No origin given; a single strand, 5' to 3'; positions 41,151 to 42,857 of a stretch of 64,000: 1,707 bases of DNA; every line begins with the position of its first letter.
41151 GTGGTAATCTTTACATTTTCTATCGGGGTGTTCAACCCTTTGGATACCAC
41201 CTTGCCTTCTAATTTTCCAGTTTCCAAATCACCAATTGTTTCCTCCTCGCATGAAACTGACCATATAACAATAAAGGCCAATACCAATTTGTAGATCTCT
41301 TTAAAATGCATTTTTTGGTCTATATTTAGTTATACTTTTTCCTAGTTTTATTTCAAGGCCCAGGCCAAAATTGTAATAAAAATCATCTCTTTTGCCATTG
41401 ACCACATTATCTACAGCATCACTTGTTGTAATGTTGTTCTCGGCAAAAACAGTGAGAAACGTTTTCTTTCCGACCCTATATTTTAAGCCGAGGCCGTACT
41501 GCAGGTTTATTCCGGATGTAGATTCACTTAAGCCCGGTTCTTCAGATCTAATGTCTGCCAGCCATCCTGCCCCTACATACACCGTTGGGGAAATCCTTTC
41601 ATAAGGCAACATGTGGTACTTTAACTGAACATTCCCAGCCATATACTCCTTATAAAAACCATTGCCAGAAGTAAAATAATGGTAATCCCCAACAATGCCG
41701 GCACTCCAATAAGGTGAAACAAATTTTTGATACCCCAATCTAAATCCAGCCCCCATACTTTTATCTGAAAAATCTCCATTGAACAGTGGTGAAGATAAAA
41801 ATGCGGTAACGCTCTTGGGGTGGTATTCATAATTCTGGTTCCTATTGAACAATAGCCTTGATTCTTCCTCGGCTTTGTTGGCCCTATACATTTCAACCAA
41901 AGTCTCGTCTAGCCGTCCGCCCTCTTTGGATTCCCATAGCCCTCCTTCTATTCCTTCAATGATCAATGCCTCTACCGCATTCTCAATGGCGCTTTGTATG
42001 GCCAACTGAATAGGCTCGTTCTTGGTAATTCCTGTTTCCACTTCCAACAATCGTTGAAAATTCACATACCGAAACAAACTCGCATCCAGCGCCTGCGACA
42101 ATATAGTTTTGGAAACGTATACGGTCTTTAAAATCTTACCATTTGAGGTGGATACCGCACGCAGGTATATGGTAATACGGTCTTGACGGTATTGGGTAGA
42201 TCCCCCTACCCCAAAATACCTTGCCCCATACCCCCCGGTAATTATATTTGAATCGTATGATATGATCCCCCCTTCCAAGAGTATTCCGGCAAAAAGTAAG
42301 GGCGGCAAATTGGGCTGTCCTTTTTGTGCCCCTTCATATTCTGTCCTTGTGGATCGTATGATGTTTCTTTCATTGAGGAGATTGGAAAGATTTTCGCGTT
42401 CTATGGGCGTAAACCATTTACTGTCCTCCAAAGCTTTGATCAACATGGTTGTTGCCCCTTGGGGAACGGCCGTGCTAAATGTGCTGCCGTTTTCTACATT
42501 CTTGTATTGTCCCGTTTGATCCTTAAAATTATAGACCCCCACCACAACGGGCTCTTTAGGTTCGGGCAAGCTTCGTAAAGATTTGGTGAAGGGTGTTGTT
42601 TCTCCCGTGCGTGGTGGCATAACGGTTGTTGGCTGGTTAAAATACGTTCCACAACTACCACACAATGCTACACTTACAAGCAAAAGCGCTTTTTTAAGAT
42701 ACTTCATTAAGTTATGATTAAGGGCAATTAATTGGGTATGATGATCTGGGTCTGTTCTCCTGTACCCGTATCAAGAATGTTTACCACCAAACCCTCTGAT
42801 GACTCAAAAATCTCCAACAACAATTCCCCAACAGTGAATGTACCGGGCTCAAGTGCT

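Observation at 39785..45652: Complete curli-type functional-amyloid secretion operon in a Flavobacteriaceae-like genome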

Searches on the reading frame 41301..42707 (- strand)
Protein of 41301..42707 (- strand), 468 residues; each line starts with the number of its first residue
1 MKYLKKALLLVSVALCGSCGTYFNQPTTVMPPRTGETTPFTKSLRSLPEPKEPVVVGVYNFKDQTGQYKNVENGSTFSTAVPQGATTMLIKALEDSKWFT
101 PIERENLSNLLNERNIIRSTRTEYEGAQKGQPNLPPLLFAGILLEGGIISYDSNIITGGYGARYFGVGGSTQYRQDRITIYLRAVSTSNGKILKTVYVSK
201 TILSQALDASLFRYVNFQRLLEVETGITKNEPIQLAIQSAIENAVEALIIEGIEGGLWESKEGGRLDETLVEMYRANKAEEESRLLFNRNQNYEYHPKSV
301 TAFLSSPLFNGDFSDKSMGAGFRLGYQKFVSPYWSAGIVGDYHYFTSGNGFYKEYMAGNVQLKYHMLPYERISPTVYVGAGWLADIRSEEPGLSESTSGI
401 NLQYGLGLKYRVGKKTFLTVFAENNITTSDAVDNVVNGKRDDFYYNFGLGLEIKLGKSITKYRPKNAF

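Call 3: search_protein_families(library=pfam, proteins=[window:41301-42707:-], max_evalue=0.1)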
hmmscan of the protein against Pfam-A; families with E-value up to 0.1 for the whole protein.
window:41301-42707:- (468 aa): 2 families
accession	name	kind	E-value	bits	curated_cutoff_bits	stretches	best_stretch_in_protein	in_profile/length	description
PF03783.19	CsgG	-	1.5e-66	224.2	20.8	1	47-261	3-209/210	Curli production assembly/transport component CsgG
PF13505.12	OMP_b-brl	-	8.5e-06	26.5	28.7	1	306-451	32-171/175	Outer membrane protein beta-barrel domain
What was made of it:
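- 41853..42707 (-): csgG core (aa 1-285): lipoprotein with invariant Cys19 followed by G-T-Y-F-N-Q, and no acidic export motif. PF03783 1.5e-66 (call 3).
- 41304..41840 (-): C-terminal outer-membrane beta-barrel domain fused to CsgG (aa 290-468). PF13505 OMP_b-brl: 8.5e-6 within the whole protein (call 3) and 4.7e-8 for the domain alone.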

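Call 4: search_protein_families(library=ncbifam, proteins=[window:41301-42707:-], max_evalue=0.1)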
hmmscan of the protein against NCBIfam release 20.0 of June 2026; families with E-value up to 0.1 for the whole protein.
window:41301-42707:- (468 aa): 3 families
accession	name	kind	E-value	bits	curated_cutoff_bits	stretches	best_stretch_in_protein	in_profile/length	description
NF011731.0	PRK15184.1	equivalog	1.2e-72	244.7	505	1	6-277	3-271/277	curli production assembly/transport protein CsgG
NF037935.1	holdfast_HfaB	equivalog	7.1e-09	35.2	300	1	177-249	186-257/264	holdfast anchoring protein HfaB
NF052316.1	T9SS_PorG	equivalog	0.00018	21.4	130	1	369-448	99-183/209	type IX secretion system protein PorG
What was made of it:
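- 41304..41840 (-): Weak NCBIfam hit to the T9SS protein PorG, 1.8e-4 (call 4).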

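Call 11: find_homologous_proteins(query=window:41301-42707:-, max_evalue=0.00001)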
Query window:41301-42707:- (468 aa): 4072 proteins with E <= 0.00001 among 8000 candidates; the best 120 are listed.
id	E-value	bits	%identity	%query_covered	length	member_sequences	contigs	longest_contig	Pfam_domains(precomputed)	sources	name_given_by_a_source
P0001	0.0e+0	1038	100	98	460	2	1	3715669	PF03783.21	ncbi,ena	-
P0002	1.7e-226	770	74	99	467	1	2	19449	PF13505.13,PF03783.21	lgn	-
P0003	4.9e-226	769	72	100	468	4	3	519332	PF03783.21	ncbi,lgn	-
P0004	5.4e-224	762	72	100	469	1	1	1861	PF03783.21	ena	-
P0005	1.8e-218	744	71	100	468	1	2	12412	PF13505.13,PF03783.21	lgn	-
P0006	1.5e-203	695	70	98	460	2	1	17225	PF13505.13,PF03783.21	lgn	-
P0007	2.3e-203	694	69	99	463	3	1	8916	PF13505.13,PF03783.21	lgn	-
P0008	2.4e-200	684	67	98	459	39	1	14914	PF03783.21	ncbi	ncbi:MAG: CsgG/HfaB family protein [Maribacter dokdonensis]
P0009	3.7e-200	683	69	98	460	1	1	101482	PF13505.13,PF03783.21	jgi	jgi:curli production assembly/transport component CsgG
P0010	2.0e-199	681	68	98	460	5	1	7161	PF13505.13,PF03783.21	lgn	-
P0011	2.5e-199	681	70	94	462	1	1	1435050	PF13505.13,PF03783.21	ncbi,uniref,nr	ncbi:CsgG/HfaB family protein [Robiginitalea sediminis]|uniref:CsgG/HfaB family protein n=1 Tax=Robi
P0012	3.1e-198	677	67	98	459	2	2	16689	PF13505.13,PF03783.21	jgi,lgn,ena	-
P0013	7.3e-197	673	68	98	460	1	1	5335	PF13505.13,PF03783.21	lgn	-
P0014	2.8e-196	671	68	98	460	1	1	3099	PF13505.13,PF03783.21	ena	-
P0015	8.8e-196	669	67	98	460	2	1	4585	PF13505.13,PF03783.21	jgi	jgi:curli production assembly/transport component CsgG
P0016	2.1e-195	668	67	98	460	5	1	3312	PF13505.13,PF03783.21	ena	-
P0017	2.5e-195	668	68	98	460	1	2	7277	PF13505.13,PF03783.21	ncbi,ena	-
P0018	1.1e-194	665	67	98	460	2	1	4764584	PF13505.13,PF03783.21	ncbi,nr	ncbi:curli production assembly/transport component CsgG [Flavobacteriaceae bacterium MAR_2009_75]|nr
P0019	9.0e-194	662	67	98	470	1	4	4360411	PF03783.21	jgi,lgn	-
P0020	2.4e-193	661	67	98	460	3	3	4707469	PF13505.13,PF03783.21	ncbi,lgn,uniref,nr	ncbi:hypothetical protein D1013_05645 [Euzebyella marina]|uniref:Outer membrane protein beta-barrel 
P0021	2.9e-189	648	65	97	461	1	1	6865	PF13505.13,PF03783.21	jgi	jgi:curli production assembly/transport component CsgG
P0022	4.2e-183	627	64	96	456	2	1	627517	PF13505.13,PF03783.21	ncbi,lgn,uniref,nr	ncbi:curli production assembly/transport component CsgG [Zeaxanthinibacter enoshimensis]|uniref:Curl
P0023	2.3e-182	625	62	98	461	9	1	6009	PF13505.13,PF03783.21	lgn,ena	-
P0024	1.8e-181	622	62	97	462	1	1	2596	PF03783.21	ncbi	-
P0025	9.7e-180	616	63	98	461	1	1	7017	PF13505.13,PF03783.21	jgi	jgi:curli production assembly/transport component CsgG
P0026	1.4e-179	616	62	98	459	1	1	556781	PF03783.21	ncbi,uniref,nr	ncbi:CsgG/HfaB family protein [Robertkochia aurantiaca]|uniref:CsgG/HfaB family protein n=1 Tax=Robe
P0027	2.0e-174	599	63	94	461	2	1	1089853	PF03783.21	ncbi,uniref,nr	ncbi:CsgG/HfaB family protein [Sediminicola luteus]|uniref:Outer membrane protein beta-barrel domain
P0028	6.1e-173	594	60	97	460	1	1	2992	PF13505.13,PF03783.21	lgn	-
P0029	1.0e-172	593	61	97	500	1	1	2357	PF03783.21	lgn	-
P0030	3.6e-172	591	61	99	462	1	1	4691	PF03783.21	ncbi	-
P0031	6.1e-172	590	61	97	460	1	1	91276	PF03783.21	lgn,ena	-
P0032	2.7e-171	588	60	97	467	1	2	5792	PF03783.21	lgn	-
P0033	8.0e-171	587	60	97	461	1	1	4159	PF13505.13,PF03783.21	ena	-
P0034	1.5e-170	586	61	97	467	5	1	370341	PF03783.21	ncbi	-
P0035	1.5e-170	586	62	97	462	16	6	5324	PF03783.21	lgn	-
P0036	1.5e-170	586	59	97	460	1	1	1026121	PF03783.21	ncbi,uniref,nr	ncbi:CsgG/HfaB family protein [Robertkochia flava]|uniref:CsgG/HfaB family protein n=1 Tax=Robertkoc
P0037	1.1e-169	583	59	96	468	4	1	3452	PF03783.21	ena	-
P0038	1.9e-169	582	59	98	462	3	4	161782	PF13505.13,PF03783.21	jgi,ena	jgi:curli production assembly/transport component CsgG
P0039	1.0e-168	580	59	97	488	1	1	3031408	PF03783.21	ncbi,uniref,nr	ncbi:hypothetical protein JQC67_09155 [Aurantibacter crassamenti]|uniref:CsgG/HfaB family protein n=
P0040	1.8e-168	579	59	99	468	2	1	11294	PF03783.21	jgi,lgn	-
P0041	2.5e-168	579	59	96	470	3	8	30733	PF03783.21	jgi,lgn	jgi:curli production assembly/transport component CsgG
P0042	2.9e-168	578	59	97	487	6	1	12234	PF03783.21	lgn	-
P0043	3.0e-168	578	59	97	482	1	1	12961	PF03783.21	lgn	-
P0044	3.5e-168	578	59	97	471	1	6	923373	PF03783.21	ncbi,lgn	-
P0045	3.9e-168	578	59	97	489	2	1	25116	PF03783.21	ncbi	ncbi:MAG: CsgG/HfaB family protein [Aurantibacter sp.]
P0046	5.6e-168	577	59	99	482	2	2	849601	PF13505.13,PF03783.21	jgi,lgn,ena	-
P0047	1.4e-167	576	59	97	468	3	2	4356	PF03783.21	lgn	-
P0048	1.9e-167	576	60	97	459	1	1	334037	PF03783.21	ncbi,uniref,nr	ncbi:CsgG/HfaB family protein [Robertkochia sediminum]|uniref:CsgG/HfaB family protein n=1 Tax=Rober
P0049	2.2e-167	575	59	97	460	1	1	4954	PF03783.21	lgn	-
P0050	5.1e-167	574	60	95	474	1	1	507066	PF03783.21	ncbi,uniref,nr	ncbi:CsgG/HfaB family protein [Aequorivita echinoideorum]|uniref:Curli production assembly/transport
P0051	5.3e-167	574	59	97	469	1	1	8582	PF03783.21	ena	-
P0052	8.0e-167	574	59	95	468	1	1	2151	PF03783.21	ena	-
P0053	8.4e-167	574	60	94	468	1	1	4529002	PF03783.21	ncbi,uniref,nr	ncbi:CsgG/HfaB family protein [Maribacter halichondriae]|uniref:CsgG/HfaB family protein n=1 Tax=Mar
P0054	9.2e-167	573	60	94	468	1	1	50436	PF13505.13,PF03783.21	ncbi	-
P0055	1.1e-166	573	58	97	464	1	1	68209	PF13505.13,PF03783.21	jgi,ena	jgi:curli production assembly/transport component CsgG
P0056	1.5e-166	573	59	97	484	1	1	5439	PF13505.13,PF03783.21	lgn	-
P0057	1.6e-166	573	59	97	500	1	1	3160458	PF03783.21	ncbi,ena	-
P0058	2.5e-166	572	57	99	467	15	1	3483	PF03783.21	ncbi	-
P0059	2.7e-166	572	59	97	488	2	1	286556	PF03783.21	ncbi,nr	ncbi:hypothetical protein GH721_16180 [Kriegella sp. EG-1]|nr:hypothetical protein [Flavobacteriacea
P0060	4.6e-166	571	57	98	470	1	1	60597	PF03783.21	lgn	-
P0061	6.1e-166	571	57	98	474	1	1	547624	PF13505.13,PF03783.21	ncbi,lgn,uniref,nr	ncbi:CsgG/HfaB family protein [Ulvibacter antarcticus]|uniref:Curli production assembly/transport co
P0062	7.5e-166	570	60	95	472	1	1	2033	PF03783.21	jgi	-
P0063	1.0e-165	570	57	99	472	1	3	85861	PF03783.21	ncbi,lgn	-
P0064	1.6e-165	569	57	99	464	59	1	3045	PF03783.21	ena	-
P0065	2.8e-165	569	58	98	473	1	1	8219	PF03783.21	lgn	-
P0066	3.7e-165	568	59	97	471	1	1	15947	PF03783.21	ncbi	ncbi:MAG: CsgG/HfaB family protein [Bacteroidota bacterium]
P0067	4.6e-165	568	59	98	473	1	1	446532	PF03783.21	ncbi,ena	-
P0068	9.3e-165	567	58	97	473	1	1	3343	PF03783.21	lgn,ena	-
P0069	1.1e-164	567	58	97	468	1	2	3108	PF03783.21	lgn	-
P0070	1.4e-164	566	57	97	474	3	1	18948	PF13505.13,PF03783.21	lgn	-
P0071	2.1e-164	566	58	98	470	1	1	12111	PF03783.21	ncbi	ncbi:MAG: CsgG/HfaB family protein [Flavobacteriaceae bacterium]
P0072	2.5e-164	565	57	99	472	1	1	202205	PF13505.13,PF03783.21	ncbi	-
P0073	3.4e-164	565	59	97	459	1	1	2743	PF03783.21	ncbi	ncbi:MAG: CsgG/HfaB family protein [Pricia sp.]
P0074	1.2e-163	563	60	96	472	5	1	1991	PF03783.21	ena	-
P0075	1.2e-163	563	60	94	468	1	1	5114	PF03783.21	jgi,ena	-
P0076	1.4e-163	563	58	98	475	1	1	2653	PF03783.21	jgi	-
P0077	1.4e-163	563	59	96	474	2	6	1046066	PF13505.13,PF03783.21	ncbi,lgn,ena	-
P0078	1.8e-163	563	58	97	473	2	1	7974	PF03783.21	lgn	-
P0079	1.8e-163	563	58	96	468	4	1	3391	PF03783.21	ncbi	-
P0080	2.1e-163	562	57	97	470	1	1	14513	PF03783.21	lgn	-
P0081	2.4e-163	562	59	98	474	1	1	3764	PF03783.21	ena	-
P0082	2.9e-163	562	59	97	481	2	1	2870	PF03783.21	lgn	-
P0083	3.7e-163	562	58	96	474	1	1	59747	PF03783.21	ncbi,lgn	-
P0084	4.0e-163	561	58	99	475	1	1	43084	PF03783.21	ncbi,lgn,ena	-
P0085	5.4e-163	561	58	94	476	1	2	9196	PF03783.21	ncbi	-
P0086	5.9e-163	561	59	97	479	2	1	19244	PF13505.13,PF03783.21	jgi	-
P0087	6.0e-163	561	59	95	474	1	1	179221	PF03783.21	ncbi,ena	-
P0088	6.1e-163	561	59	97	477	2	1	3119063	PF03783.21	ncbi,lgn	-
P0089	6.1e-163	561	57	97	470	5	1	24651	PF03783.21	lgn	-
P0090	1.3e-162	560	59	97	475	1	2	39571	PF03783.21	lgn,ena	-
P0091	1.6e-162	559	58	95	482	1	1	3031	PF03783.21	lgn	-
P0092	2.2e-162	559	58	94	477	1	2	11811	PF03783.21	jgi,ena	-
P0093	2.5e-162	559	58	97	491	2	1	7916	PF13505.13,PF03783.21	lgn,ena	-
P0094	2.6e-162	559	58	98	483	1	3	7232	PF03783.21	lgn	-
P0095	3.1e-162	558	57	97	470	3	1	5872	PF03783.21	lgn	-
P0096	4.7e-162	558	58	97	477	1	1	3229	PF03783.21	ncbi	-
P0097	5.1e-162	558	58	96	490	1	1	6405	PF03783.21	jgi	jgi:curli production assembly/transport component CsgG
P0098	6.3e-162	557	57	97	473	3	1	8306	PF03783.21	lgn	-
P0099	6.8e-162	557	59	96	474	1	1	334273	PF03783.21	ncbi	ncbi:MAG: hypothetical protein Aureis2KO_21150 [Aureisphaera sp.]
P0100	6.9e-162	557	58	96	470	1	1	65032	PF03783.21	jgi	-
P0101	7.6e-162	557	58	96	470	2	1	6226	PF03783.21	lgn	-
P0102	9.2e-162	557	58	98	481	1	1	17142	PF03783.21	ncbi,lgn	-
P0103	1.1e-161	557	59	94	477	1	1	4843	PF03783.21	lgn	-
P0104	1.1e-161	557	57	98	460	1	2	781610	PF03783.21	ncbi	-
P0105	4.0e-161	555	59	95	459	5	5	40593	PF03783.21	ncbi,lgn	-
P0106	4.1e-161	555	59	97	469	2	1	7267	PF03783.21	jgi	-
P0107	4.6e-161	555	59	93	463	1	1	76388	PF03783.21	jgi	-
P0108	4.7e-161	555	58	97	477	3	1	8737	PF13505.13,PF03783.21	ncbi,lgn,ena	-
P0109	5.3e-161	554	59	93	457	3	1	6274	PF03783.21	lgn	-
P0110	8.9e-161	554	58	97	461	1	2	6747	PF03783.21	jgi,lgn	-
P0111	1.9e-160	553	57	97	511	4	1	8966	PF03783.21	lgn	-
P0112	1.9e-160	553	57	97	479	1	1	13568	PF03783.21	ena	-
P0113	1.9e-160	553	57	97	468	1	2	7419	PF03783.21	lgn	-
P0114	2.3e-160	552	57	97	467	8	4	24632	PF03783.21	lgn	-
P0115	2.5e-160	552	58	99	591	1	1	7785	PF03783.21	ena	-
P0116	2.5e-160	552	55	98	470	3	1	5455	PF03783.21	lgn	-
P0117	2.6e-160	552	58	97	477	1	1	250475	PF03783.21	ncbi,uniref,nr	ncbi:CsgG/HfaB family protein [Altibacter sp. HG106]|uniref:CsgG/HfaB family protein n=1 Tax=Altibac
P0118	4.9e-160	551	58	93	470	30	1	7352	PF03783.21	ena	-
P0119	5.3e-160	551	59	93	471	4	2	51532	PF03783.21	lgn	-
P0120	7.1e-160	551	58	97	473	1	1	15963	PF13505.13,PF03783.21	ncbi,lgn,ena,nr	ncbi:MAG: hypothetical protein K0U54_13715 [Bacteroidetes bacterium]|nr:hypothetical protein [Bacter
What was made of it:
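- NCBI names the orthologues 'CsgG/HfaB family protein' (call 11).
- Tried and rejected: The genome is public (a 3.7-Mb NCBI/ENA contig, call 11), but I could not name it.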

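Call 12: find_encoding_contigs(protein=P0001, flank=10000, max_places=3)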
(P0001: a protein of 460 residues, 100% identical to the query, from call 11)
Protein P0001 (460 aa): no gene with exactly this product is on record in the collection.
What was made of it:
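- Tried and rejected: The exact look-up of the 100%-identical CsgG (P0001) found no contig on record (call 12).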

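Call 14: find_related_loci(query=A1, collection=genome_contigs, flank=8000)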
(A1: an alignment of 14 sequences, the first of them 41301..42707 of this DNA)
Query A1 (468 aa) in genome_contigs; peptide patterns used: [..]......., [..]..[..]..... (x = any residue, [..] = any of these).
599 stretches matched a pattern (row limit reached: there are more); 567 encode a relative of the query (tblastn E <= 1e-3); the best 80 are kept; 80 distinct loci.
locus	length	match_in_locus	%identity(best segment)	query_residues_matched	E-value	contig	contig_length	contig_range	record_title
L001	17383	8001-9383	69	1-461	0e+0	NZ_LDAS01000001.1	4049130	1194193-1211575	Maribacter thermophilus strain HT7-2 Scaffold1, whole genome shotgun sequence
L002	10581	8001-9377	68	1-459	0e+0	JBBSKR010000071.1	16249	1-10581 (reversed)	MAG: Flavobacteriales bacterium isolate metawrap_LS4_20 metawrap_LS4_20_K_274531_L_16249_cov_13.7033, whole genome shotg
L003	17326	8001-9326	70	19-460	0e+0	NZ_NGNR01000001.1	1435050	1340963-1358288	Robiginitalea sediminis strain O458 contig1, whole genome shotgun sequence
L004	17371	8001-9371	67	1-457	0e+0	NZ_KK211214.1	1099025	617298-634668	Maribacter antarcticus DSM 21422 Q360DRAFT_scaffold00001.1, whole genome shotgun sequence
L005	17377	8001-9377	67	1-459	0e+0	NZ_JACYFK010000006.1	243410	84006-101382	Euzebyella marina strain CY01 NODE_6_length_243410_cov_54.5726, whole genome shotgun sequence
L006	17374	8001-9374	64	1-456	0e+0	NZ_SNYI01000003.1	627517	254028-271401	Zeaxanthinibacter enoshimensis strain DSM 18435 Ga0180989_103, whole genome shotgun sequence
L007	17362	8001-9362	61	3-456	1e-177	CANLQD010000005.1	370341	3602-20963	uncultured Flavobacteriaceae bacterium isolate 920-3Z.fasta genome assembly, contig: NODE_5, whole genome shotgun sequen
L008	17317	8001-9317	61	19-456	4e-174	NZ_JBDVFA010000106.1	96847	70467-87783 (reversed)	MAG: Aurantibacter sp. isolate CB.37.F.D4_140_35 CB_37_F_D4_140_35_000000000106, whole genome shotgun sequence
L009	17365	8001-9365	59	2-456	3e-173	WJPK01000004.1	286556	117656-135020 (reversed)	Flavobacteriaceae bacterium EG-1 EG-1_4, whole genome shotgun sequence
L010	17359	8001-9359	60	4-456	4e-172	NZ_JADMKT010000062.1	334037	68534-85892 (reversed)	Robertkochia sediminum strain 1368 310, whole genome shotgun sequence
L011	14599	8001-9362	59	7-461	5e-170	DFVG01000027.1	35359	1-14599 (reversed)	MAG TPA_asm: Flavobacteriaceae bacterium UBA4166 UBA4166_contig_5785, whole genome shotgun sequence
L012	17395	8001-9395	57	2-463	5e-169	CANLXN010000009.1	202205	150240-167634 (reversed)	uncultured Flavobacteriaceae bacterium isolate 3-490-G.fasta genome assembly, contig: NODE_9, whole genome shotgun seque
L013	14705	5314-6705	58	1-461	4e-168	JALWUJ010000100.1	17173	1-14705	MAG: Flavobacteriaceae bacterium isolate M2_metabat2_scaf2bin.275 M2_NODE_3625_length_17173_cov_4.021999, whole genome s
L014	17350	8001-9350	59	12-457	5e-168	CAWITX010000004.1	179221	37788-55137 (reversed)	MAG: uncultured Flavobacteriaceae bacterium isolate MFD01721.bin.1.346 genome assembly, contig: contig_14405, whole geno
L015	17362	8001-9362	59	4-456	1e-167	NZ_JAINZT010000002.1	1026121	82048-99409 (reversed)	Robertkochia flava strain 3YJGBD-35 contig2, whole genome shotgun sequence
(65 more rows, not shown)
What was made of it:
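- Tried and rejected: The nearest named relatives by CsgG identity are Maribacter thermophilus (69%) and Robiginitalea sediminis (70%) (call 14).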

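Call 19: list_cluster_members(proteins=[P0001])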
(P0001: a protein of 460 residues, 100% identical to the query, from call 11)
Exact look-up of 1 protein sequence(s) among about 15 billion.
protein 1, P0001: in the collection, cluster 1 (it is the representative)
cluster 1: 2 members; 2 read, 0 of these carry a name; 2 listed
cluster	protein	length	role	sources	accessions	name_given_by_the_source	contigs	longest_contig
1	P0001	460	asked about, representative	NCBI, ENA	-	-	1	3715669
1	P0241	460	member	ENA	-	-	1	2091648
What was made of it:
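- Tried and rejected: The cluster look-up gave no accession or name (call 19).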

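Call 59: search_solved_structures(query=window:41301-42707:-, max_evalue=0.001, show_alignments=1)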
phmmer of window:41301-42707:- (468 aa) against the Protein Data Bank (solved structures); distinct sequences matched with E-value up to 0.001: 5.
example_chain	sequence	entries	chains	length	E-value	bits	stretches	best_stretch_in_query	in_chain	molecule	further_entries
6lqh_A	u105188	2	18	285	3.3e-68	233.6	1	6-276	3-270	Curli production assembly/transport component CsgG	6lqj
3x2r_D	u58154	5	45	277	3.8e-68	233.4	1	6-275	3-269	CsgG | Curli production assembly/transport protein CsgG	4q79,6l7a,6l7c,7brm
6si7_P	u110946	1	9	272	7.1e-67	229.2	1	40-279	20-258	Curli production assembly/transport component CsgG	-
4uv3_A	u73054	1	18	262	1.1e-66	228.6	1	40-275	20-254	CURLI PRODUCTION ASSEMBLY/TRANSPORT COMPONENT CSGG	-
4uv2_A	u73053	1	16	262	1.1e-66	228.6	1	40-275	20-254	CURLI PRODUCTION TRANSPORT COMPONENT CSGG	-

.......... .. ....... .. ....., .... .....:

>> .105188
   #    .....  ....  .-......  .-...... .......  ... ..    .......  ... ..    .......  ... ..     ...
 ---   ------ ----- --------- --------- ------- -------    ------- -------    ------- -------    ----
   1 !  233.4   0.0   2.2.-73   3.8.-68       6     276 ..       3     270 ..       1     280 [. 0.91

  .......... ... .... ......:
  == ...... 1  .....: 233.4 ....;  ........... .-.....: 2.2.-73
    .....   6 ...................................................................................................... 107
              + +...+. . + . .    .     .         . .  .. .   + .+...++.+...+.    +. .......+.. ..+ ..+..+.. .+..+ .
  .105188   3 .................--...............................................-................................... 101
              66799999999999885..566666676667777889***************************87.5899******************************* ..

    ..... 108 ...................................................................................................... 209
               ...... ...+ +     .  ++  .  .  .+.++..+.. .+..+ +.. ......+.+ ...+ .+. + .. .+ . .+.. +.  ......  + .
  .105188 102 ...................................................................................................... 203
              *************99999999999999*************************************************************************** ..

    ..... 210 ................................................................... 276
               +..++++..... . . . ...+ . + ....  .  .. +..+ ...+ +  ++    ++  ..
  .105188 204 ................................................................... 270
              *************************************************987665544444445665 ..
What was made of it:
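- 41853..42707 (-): Aligns with E. coli CsgG structures over residues 6-276, E 3e-68 (call 59).
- On Curli / type VIII secretion system: Full-length alignment to solved CsgG, E 3e-68 (call 59).
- Closest known: Escherichia coli / Salmonella curli system. Same: The CsgG core aligns over its full length with the solved E. coli protein (E 3e-68, call 59).
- The CsgG core aligns end to end with the solved E. coli CsgG, E 3e-68 (call 59).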
